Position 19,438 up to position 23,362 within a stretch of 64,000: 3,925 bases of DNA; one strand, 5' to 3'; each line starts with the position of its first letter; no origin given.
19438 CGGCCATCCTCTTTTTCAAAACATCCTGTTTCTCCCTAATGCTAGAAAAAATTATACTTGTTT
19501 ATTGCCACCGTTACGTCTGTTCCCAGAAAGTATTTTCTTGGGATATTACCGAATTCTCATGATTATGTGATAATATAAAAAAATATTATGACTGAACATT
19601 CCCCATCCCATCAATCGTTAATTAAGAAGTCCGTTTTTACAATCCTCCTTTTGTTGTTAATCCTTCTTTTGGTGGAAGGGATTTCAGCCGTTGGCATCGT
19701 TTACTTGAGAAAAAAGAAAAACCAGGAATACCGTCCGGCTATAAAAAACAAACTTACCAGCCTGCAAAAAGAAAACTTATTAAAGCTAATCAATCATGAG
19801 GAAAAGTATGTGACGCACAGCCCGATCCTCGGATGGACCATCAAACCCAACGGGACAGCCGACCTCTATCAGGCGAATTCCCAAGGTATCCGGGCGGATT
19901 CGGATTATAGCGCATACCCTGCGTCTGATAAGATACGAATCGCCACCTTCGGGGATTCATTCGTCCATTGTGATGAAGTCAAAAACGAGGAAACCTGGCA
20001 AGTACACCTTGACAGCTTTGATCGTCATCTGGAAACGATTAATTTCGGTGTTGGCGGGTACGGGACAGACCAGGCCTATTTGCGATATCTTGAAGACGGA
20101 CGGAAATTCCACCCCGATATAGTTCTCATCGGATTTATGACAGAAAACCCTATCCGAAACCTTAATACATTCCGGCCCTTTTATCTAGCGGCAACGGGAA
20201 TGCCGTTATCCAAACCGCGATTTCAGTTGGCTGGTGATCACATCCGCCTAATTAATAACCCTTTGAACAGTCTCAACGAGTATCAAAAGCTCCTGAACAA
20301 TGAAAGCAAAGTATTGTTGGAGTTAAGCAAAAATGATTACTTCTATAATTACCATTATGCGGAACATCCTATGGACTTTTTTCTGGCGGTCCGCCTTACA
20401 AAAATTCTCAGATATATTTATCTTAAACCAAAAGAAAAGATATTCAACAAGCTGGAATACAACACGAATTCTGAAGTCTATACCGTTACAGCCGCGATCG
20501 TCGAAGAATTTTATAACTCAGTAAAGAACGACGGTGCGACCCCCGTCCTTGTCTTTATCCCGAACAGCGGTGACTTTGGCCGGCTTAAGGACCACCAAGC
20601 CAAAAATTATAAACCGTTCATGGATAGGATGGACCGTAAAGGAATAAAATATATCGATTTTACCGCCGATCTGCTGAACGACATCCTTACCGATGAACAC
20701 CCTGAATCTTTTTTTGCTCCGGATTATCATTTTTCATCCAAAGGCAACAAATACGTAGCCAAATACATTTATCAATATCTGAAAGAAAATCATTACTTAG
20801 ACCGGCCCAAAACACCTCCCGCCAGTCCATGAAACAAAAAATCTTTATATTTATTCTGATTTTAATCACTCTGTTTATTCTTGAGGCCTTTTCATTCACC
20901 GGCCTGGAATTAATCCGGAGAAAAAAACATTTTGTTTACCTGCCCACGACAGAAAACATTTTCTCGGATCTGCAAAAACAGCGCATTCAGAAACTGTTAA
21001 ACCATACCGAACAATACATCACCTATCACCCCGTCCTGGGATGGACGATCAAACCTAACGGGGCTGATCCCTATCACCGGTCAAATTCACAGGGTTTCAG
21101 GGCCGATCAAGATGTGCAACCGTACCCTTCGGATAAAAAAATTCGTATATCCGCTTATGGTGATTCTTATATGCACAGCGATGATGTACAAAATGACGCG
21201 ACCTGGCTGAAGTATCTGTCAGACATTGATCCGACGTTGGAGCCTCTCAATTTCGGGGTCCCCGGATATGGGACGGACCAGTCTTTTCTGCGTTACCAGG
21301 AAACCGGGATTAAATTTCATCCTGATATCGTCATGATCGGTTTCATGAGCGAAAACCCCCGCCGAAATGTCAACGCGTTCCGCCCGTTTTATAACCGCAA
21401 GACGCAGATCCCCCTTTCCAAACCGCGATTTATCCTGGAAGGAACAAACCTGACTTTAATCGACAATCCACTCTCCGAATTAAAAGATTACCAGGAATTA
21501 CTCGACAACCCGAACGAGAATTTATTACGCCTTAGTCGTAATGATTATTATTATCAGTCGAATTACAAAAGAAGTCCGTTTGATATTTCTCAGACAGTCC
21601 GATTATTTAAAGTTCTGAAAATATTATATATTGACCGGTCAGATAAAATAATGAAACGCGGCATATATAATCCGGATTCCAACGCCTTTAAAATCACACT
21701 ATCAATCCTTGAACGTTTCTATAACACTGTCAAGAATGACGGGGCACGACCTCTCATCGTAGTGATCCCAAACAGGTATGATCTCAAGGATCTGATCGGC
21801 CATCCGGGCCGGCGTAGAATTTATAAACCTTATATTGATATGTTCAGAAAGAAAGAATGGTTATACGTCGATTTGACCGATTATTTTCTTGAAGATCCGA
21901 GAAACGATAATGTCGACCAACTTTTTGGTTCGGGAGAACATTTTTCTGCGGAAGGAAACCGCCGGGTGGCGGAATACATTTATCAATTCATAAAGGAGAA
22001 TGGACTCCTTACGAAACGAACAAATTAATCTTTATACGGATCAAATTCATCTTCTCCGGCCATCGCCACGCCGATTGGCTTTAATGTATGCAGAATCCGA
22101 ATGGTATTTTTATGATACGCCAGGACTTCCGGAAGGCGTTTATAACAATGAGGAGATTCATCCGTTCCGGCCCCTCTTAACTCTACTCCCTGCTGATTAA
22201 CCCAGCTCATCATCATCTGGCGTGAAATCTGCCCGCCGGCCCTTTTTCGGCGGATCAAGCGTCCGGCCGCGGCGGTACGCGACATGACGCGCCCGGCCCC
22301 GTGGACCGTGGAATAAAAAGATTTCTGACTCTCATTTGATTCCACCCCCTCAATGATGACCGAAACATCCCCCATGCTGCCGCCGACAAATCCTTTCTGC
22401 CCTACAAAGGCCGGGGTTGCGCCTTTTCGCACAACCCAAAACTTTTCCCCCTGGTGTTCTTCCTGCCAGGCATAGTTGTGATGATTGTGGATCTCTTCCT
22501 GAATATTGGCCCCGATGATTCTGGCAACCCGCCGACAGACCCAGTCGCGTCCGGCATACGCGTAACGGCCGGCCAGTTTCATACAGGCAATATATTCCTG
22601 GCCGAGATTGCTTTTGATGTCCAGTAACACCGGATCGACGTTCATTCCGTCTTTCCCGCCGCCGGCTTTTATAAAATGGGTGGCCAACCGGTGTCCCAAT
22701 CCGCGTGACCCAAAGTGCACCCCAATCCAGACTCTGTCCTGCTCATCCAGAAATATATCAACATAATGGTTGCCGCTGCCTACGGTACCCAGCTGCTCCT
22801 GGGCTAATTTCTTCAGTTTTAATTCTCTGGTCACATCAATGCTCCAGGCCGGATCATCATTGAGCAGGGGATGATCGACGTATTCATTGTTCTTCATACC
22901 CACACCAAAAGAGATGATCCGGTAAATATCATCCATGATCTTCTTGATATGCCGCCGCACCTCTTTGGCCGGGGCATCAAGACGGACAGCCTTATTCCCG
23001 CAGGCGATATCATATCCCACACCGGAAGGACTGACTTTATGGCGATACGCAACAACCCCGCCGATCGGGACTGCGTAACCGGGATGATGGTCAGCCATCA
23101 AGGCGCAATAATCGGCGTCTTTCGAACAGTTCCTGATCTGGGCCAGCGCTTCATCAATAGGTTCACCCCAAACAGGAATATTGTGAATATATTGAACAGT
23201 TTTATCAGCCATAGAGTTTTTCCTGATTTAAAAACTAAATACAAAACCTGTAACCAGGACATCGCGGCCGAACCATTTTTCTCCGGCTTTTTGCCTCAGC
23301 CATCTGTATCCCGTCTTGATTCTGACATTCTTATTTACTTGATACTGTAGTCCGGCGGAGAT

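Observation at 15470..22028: AT-rich leader with a perfect 16-nt palindrome, then a GT-C-like membrane protein, a B12-radical-SAM enzyme and two tandem SGNH/GDSL paralogues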

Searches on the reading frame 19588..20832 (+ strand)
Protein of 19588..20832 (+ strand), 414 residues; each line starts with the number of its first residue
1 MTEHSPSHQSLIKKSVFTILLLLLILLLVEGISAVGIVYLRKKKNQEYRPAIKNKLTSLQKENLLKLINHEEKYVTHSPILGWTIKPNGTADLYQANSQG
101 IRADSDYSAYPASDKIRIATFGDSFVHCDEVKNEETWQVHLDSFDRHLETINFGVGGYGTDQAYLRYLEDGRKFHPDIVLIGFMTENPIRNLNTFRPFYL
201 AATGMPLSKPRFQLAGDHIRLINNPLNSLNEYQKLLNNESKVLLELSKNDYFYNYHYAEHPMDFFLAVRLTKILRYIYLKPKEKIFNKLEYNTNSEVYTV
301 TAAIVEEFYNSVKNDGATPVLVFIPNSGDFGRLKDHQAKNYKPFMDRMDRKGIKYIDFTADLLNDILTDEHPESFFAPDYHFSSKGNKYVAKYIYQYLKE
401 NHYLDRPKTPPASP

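Call 4: search_protein_families(library=pfam, proteins=[window:19588-20832:+], max_evalue=0.01)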
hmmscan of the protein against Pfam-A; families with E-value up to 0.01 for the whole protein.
window:19588-20832:+ (414 aa): 4 families
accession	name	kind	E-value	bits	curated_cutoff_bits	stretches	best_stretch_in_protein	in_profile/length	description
PF13472.12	Lipase_GDSL_2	-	3.8e-09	37.7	32.9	1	121-183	2-70/178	GDSL-like Lipase/Acylhydrolase family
PF16822.11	ALGX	-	0.00025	21.2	26.5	1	334-408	68-141/268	SGNH hydrolase-like domain, acetyltransferase AlgX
PF00657.28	Lipase_GDSL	-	0.00043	20.9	23.6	0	118-393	1-207/208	GDSL-like Lipase/Acylhydrolase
PF06875.16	PRF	-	0.0064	16.4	22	0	194-254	54-109/214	Plethodontid receptivity factor PRF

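Call 5: search_protein_families(library=ncbifam, proteins=[window:19588-20832:+], max_evalue=0.01)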
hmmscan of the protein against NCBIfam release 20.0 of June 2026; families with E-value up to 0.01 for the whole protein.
window:19588-20832:+ (414 aa): 1 family
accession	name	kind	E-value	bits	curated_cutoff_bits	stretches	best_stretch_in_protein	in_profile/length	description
NF047475.1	GDSL_LA_2490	hypoth_equivalog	1.7e-05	24.3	325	1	34-167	15-137/431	LA_2490 family SGNH/GDSL-type esterase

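Call 32: find_homologous_proteins(query=window:19588-20832:+)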
Query window:19588-20832:+ (414 aa): 841 proteins with E <= 0.001 among 5292 candidates; the best 120 are listed.
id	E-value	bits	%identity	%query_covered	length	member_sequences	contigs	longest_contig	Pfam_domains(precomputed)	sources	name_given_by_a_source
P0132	3.7e-280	947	100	100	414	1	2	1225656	PF13472.13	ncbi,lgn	ncbi:MAG: hypothetical protein AB7S78_09625 [Candidatus Omnitrophota bacterium]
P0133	1.5e-201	688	71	97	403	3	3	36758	PF13472.13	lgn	-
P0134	7.3e-198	676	70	97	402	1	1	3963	PF13472.13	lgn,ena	-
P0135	6.3e-165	567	64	89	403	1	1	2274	PF13472.13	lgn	-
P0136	1.9e-160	552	61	90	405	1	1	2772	PF13472.13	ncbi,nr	ncbi:MAG: SGNH/GDSL hydrolase family protein [Candidatus Omnitrophica bacterium]|nr:SGNH/GDSL hydrol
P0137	2.3e-159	549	58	96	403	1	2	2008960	PF13472.13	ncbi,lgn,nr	ncbi:MAG: SGNH/GDSL hydrolase family protein [Candidatus Omnitrophica bacterium]|nr:SGNH/GDSL hydrol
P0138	1.6e-158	546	60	88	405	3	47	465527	PF13472.13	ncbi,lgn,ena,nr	ncbi:MAG: SGNH/GDSL hydrolase family protein [Candidatus Omnitrophica bacterium]|nr:SGNH/GDSL hydrol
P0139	2.7e-158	545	60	89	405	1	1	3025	PF13472.13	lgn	-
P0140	9.6e-158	544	59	95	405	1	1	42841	PF13472.13,PF00657.29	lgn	-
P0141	6.6e-157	541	60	97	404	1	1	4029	PF13472.13,PF00657.29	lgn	-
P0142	9.5e-122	425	51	91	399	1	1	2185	PF13472.13,PF00657.29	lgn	-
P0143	1.5e-119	418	47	96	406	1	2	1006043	PF13472.13,PF00657.29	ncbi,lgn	ncbi:MAG: SGNH/GDSL hydrolase family protein [Candidatus Omnitrophota bacterium]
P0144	1.6e-118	414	48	96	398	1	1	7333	-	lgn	-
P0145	1.1e-117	412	47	95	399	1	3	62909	PF13472.13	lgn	-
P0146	1.2e-114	402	46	95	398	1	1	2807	PF13472.13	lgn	-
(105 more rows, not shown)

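Call 35: find_related_loci(query=A3, collection=genome_contigs, flank=8000)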
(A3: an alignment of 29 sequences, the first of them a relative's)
Query A3 (414 aa) in genome_contigs; peptide patterns used: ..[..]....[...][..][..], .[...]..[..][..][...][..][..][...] (x = any residue, [..] = any of these).
600 stretches matched a pattern (row limit reached: there are more); 495 encode a relative of the query (tblastn E <= 1e-3); the best 80 are kept; 80 distinct loci.
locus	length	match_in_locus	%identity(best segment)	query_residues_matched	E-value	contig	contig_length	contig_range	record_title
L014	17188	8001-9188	58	12-408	2e-159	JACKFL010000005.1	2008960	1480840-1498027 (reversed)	MAG: Candidatus Omnitrophota bacterium isolate HK-STAS-OMNI-4 HK-STAS-OMNI-4_5, whole genome shotgun sequence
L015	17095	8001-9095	60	43-408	2e-153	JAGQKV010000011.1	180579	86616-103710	MAG: Candidatus Omnitrophota bacterium isolate HKST-UBA13 2014-04-01_1_(paired)_contig_60769, whole genome shotgun seque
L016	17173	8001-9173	46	12-404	6e-112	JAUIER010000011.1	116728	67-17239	MAG: bacterium isolate 8_bin.41 NODE_301_length_116728_cov_1.509472, whole genome shotgun sequence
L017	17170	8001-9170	42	19-411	5e-99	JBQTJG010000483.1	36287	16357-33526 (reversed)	MAG: Armatimonadota bacterium isolate SAR307 c_000000434918, whole genome shotgun sequence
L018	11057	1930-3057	41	17-398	9e-91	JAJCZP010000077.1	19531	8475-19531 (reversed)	MAG: Deltaproteobacteria bacterium isolate OFTM125 OFTM125_76, whole genome shotgun sequence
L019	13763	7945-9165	40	3-413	3e-89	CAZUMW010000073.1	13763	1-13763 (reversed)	MAG TPA_asm: uncultured Thermodesulfobacteriota bacterium isolate SRP141376_co4_104 genome assembly, contig: NODE_7523_l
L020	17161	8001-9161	41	12-399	8e-89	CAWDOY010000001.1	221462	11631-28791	MAG: uncultured delta proteobacterium isolate MFD04716.bin.2.301 genome assembly, contig: contig_10329, whole genome sho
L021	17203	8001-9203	39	12-407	1e-87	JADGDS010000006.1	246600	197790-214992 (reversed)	MAG: Candidatus Marithrix sp. isolate BB16 NODE_38_length_246600_cov_194.119188, whole genome shotgun sequence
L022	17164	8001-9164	39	13-401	1e-86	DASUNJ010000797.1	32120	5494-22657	MAG TPA_asm: Thermoanaerobaculia bacterium isolate SMAG_U1597 k141_832362, whole genome shotgun sequence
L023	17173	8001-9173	38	19-414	2e-85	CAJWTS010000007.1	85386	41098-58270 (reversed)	MAG TPA_asm: uncultured Verrucomicrobia bacterium isolate ERR599008_bin.48_MetaBAT_v2.12.1_MAG genome assembly, contig:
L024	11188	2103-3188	40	35-401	4e-85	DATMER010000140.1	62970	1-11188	MAG TPA_asm: Thermoanaerobaculia bacterium isolate SMAG_U13441 k141_5346155, whole genome shotgun sequence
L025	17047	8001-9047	41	47-399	1e-83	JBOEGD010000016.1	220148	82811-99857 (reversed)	MAG: Calditrichia bacterium isolate PBSAbac4 PBSAd_contig_288, whole genome shotgun sequence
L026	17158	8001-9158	37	20-408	1e-82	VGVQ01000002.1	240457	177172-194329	MAG: Gemmatimonadetes bacterium isolate K_Offshore_80m_m1_181 K_Offshore_80m_m1_181_Ga0194132_10000022, whole genome sho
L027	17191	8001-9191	39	19-406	3e-82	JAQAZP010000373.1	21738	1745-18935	MAG: Acidobacteriota bacterium isolate MAG_302_bin-08 302_bin-08_ctg-373, whole genome shotgun sequence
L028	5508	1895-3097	37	10-408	3e-80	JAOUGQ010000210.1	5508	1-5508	MAG: Nitrospirota bacterium isolate 4_1_May_SF_Bin33 4_1_May_SF_Bin33_scaffold_7833_c1, whole genome shotgun sequence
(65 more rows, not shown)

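Call 57: predict_structure(alignment_id=A3)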
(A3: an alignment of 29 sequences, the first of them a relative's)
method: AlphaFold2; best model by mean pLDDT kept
length: 414 residues; sequences in the alignment: 29
mean_pLDDT: 90.4   pTM: 0.86
mean pLDDT of the five models: 90.4, 90.1, 89.4, 88.8, 88.5
residues with pLDDT >= 90: 298; 70-90: 90; 50-70: 20; < 50: 6
segments of 3 or more residues with pLDDT < 50: 409-414
pLDDT, mean of each block of 10 residues (from residue 1): 66 90 96 93 76 83 96 95 96 95 95 95 92 96 97 95 97 97 92 86 86 93 95 95 88 74 90 77 79 93 98 98 93 93 97 97 96 87 95 98 74 45
secondary structure, 60 per line:
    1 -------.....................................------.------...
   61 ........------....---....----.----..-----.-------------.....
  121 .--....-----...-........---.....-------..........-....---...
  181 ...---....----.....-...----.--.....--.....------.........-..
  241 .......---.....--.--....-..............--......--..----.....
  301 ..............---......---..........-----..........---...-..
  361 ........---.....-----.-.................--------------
elements in order: H8-44 H58-68 E75-78 E82-85 E116-121 H124-127 H137-144 E148-152 H160-169 H171-174 E178-183 H187-190 H196-199 E211-215 E218-222 H229-237 H239-247 H251-255 H261-264 H266-279 H282-285 H296-314 E318-323 H327-336 H342-351 E355-357 H359-368 H372-375 H384-400

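Call 60: fold_search(model_id=the predicted structure, library=pdb)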
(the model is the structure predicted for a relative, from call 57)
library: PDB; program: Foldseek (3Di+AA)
matches with E <= 10: 860; with E <= 0.001: 65
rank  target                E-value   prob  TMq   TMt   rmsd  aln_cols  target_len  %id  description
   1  8a2n_A                2.3e-10  1.00  0.45  0.60   9.3       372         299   14  Structure of crocagin biosynthetic protein CgnD (released 2023-02-22)
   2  8a2n_B                8.4e-10  1.00  0.45  0.60   9.9       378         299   15  Structure of crocagin biosynthetic protein CgnD (released 2023-02-22)
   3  4rsh_A                5.1e-07  1.00  0.34  0.75   7.0       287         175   12  Structure of a putative lipolytic protein of G-D-S-L family from Desulfitobacterium hafniense DCB-2 (released 2014-11-19)
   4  7bxd                  6.2e-06  1.00  0.33  0.58   9.2       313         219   15  Crystal structure of Ca_00815 (released 2021-04-21)
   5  1j00                  6.5e-06  1.00  0.35  0.75   3.9       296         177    9  E. coli Thioesterase I/Protease I/Lysophospholipase L1 in complexed with diethyl phosphono moiety (released 2003-07-08)
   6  6hfz_B                1.2e-05  1.00  0.31  0.34  10.7       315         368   12  Crystal structure of a two-domain esterase (CEX) active on acetylated mannans (released 2019-09-11)
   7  4iyj_B                1.6e-05  1.00  0.31  0.59   8.2       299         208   12  Crystal structure of a putative acylhydrolase (BACUNI_03406) from Bacteroides uniformis ATCC 8492 at 1.37 A resolution (released 2013-03-06)
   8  4ppy_A                1.6e-05  1.00  0.33  0.61   7.6       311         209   13  Crystal structure of a putative acylhydrolase (BF3764) from Bacteroides fragilis NCTC 9343 at 2.00 A resolution (released 2014-04-02)
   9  9hi5_B                1.7e-05  1.00  0.32  0.58   7.0       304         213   11  Structure of scaffold FI6-focused design_02 (released 2025-12-03)
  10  1ivn                  1.9e-05  1.00  0.33  0.71   7.1       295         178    9  E.coli Thioesterase I/Protease I/Lysophospholiase L1 (released 2003-07-08)
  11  3bzw_A                2.0e-05  1.00  0.30  0.47  12.5       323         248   13  Crystal structure of a putative lipase from Bacteroides thetaiotaomicron (released 2008-02-05)
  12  5tic_B                2.2e-05  1.00  0.34  0.74   5.9       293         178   10  X-ray structure of wild-type E. coli Acyl-CoA thioesterase I at pH 5 (released 2017-04-26)
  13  9hi5_C                2.3e-05  1.00  0.32  0.60   7.8       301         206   11  Structure of scaffold FI6-focused design_02 (released 2025-12-03)
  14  5jd3_G                2.3e-05  1.00  0.32  0.56  10.7       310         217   14  Crystal structure of LAE5, an alpha/beta hydrolase enzyme from the metagenome of Lake Arreo, Spain (released 2016-05-04)
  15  3bzw_B                3.5e-05  1.00  0.30  0.47  12.5       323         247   13  Crystal structure of a putative lipase from Bacteroides thetaiotaomicron (released 2008-02-05)
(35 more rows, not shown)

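Call 75: search_protein_families(library=pfam, proteins=[L016:831-4169:-, L016:4552-5496:-, L016:5465-6223:-, L016:6767-7948:+, L016:8001-9188:+, L014:702-3200:-, L014:3458-7813:-, L014:9209-10096:-], max_evalue=0.001)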
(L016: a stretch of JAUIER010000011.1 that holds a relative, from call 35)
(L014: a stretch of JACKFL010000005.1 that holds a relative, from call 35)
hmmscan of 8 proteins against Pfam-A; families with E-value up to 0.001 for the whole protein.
L016:831-4169:- (1112 aa): 0 families

L016:4552-5496:- (314 aa): 2 families
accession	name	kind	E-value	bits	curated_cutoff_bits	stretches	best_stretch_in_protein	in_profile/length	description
PF12833.13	HTH_18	-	2e-22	79.7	33.6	1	221-297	3-79/80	Helix-turn-helix domain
PF00165.29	HTH_AraC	-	3e-21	75.5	26.6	2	259-297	2-42/42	Bacterial regulatory helix-turn-helix proteins, AraC family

L016:5465-6223:- (252 aa): 2 families
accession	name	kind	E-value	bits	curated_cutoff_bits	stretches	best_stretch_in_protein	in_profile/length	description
PF07589.16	PEP-CTERM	-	4.5e-07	30.1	20.7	1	227-249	1-24/24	PEP-CTERM motif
PF00092.34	VWA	-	1.5e-06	29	23.8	1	31-191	1-155/174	von Willebrand factor type A domain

L016:6767-7948:+ (393 aa): 1 family
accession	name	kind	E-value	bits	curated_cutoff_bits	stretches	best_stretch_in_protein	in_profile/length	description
PF13472.12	Lipase_GDSL_2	-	1e-10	42.9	32.9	1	108-218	2-88/178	GDSL-like Lipase/Acylhydrolase family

L016:8001-9188:+ (395 aa): 2 families
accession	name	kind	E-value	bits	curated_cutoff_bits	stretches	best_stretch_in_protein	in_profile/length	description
PF13472.12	Lipase_GDSL_2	-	6.7e-07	30.4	32.9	1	109-170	2-69/178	GDSL-like Lipase/Acylhydrolase family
PF00657.28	Lipase_GDSL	-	9.7e-05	23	23.6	0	106-171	1-84/208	GDSL-like Lipase/Acylhydrolase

L014:702-3200:- (832 aa): 6 families
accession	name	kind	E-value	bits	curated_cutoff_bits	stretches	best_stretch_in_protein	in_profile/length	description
PF00534.26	Glycos_transf_1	-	4.5e-32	111.4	26.4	1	626-777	18-169/172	Glycosyl transferases group 1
PF13692.12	Glyco_trans_1_4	-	2e-30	106.3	27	1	625-761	3-141/142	Glycosyl transferases group 1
PF13439.12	Glyco_transf_4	-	5.4e-14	53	28.5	1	431-602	2-169/170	Glycosyltransferase Family 4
PF20706.3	GT4-conflict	-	2.1e-08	34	26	1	621-738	195-323/385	Family 4 Glycosyltransferase in conflict systems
PF02811.25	PHP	-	9.6e-08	33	26.4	1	14-124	1-101/164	PHP domain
PF13579.12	Glyco_trans_4_4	-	2e-07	31.9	29.7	1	431-596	1-156/158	Glycosyl transferase 4-like domain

L014:3458-7813:- (1451 aa): 0 families

L014:9209-10096:- (295 aa): 1 family
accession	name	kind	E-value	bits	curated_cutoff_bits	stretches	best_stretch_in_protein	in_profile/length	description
PF01145.31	Band_7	-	2.1e-27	96.7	23.6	1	54-228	2-166/176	SPFH domain / Band 7 family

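Call 90: search_protein_families(library=pfam, alignment_id=A7, max_evalue=0.00001)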
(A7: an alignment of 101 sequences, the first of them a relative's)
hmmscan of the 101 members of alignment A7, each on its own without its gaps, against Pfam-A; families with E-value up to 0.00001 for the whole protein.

A. member 1, L014:9209-10096:- (295 aa): 1 family
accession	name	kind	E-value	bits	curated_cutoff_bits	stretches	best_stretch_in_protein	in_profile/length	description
PF01145.31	Band_7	-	2.1e-27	96.7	23.6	1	54-228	2-166/176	SPFH domain / Band 7 family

B. families by the number of members that match (of 101 scanned): 97 families (the first 25 are shown)
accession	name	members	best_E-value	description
PF01370.27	Epimerase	5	2.3e-30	NAD dependent epimerase/dehydratase family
PF00270.35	DEAD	3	2.5e-52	DEAD/DEAH box helicase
PF00271.37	Helicase_C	3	4.9e-30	Helicase conserved C-terminal domain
PF13460.12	NAD_binding_10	3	2e-16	NAD(P)H-binding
PF05368.20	NmrA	3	3.4e-14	NmrA-like family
PF04851.21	ResIII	3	5e-10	Type III restriction enzyme, res subunit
PF00448.28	SRP54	2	1e-72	SRP54-type protein, GTPase domain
PF00884.28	Sulfatase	2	1.1e-46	Sulfatase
PF07690.21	MFS_1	2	2.8e-40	Major Facilitator Superfamily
PF02978.25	SRP_SPB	2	4.4e-36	Signal peptide binding domain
PF11066.14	DUF2867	2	1.2e-35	Protein of unknown function (DUF2867)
PF00005.33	ABC_tran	2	7.8e-29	ABC transporter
PF01145.31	Band_7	2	1.8e-28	SPFH domain / Band 7 family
PF16363.11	GDP_Man_Dehyd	2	2.8e-28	GDP-mannose 4,6 dehydratase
PF00535.33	Glycos_transf_2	2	1.6e-22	Glycosyl transferase family 2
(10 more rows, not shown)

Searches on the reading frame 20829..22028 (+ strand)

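Call 4: search_protein_families(library=pfam, proteins=[window:20829-22028:+], max_evalue=0.01)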
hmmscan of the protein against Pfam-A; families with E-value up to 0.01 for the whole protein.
window:20829-22028:+ (399 aa): 1 family
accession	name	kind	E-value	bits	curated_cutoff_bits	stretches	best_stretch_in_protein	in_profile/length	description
PF13472.12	Lipase_GDSL_2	-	3.4e-06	28.1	32.9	0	109-172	1-70/178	GDSL-like Lipase/Acylhydrolase family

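Call 5: search_protein_families(library=ncbifam, proteins=[window:20829-22028:+], max_evalue=0.01)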
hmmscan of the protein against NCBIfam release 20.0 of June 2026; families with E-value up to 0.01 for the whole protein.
window:20829-22028:+ (399 aa): 0 families

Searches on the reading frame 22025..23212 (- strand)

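Call 4: search_protein_families(library=pfam, proteins=[window:22025-23212:-], max_evalue=0.01)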
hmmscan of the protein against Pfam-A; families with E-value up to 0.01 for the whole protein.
window:22025-23212:- (395 aa): 1 family
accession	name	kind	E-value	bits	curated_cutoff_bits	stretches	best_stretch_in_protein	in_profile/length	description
PF01139.22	RtcB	-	4.1e-70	237.6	27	1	32-383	11-424/426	tRNA-splicing ligase RtcB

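Call 5: search_protein_families(library=ncbifam, proteins=[window:22025-23212:-], max_evalue=0.01)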
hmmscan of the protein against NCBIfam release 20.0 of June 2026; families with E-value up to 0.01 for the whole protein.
window:22025-23212:- (395 aa): 4 families
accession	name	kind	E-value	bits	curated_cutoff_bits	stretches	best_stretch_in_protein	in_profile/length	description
NF007153.0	PRK09588.1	equivalog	1.1e-40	139.8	407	1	4-380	10-368/379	RNA ligase RtcB family protein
NF052663.1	RtcB_rel_intein2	exception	2.2e-35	122.6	1050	1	70-379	310-620/626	intein-containing RctB family protein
TIGR03073.1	release_rtcB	hypoth_equivalog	2.8e-31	108.8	271.8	1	20-379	13-356/356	RNA ligase RtcB family protein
NF038162.1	RtcB_rel_intein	exception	8.1e-29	100.2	1150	2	134-383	669-959/961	intein-containing RtcB family protein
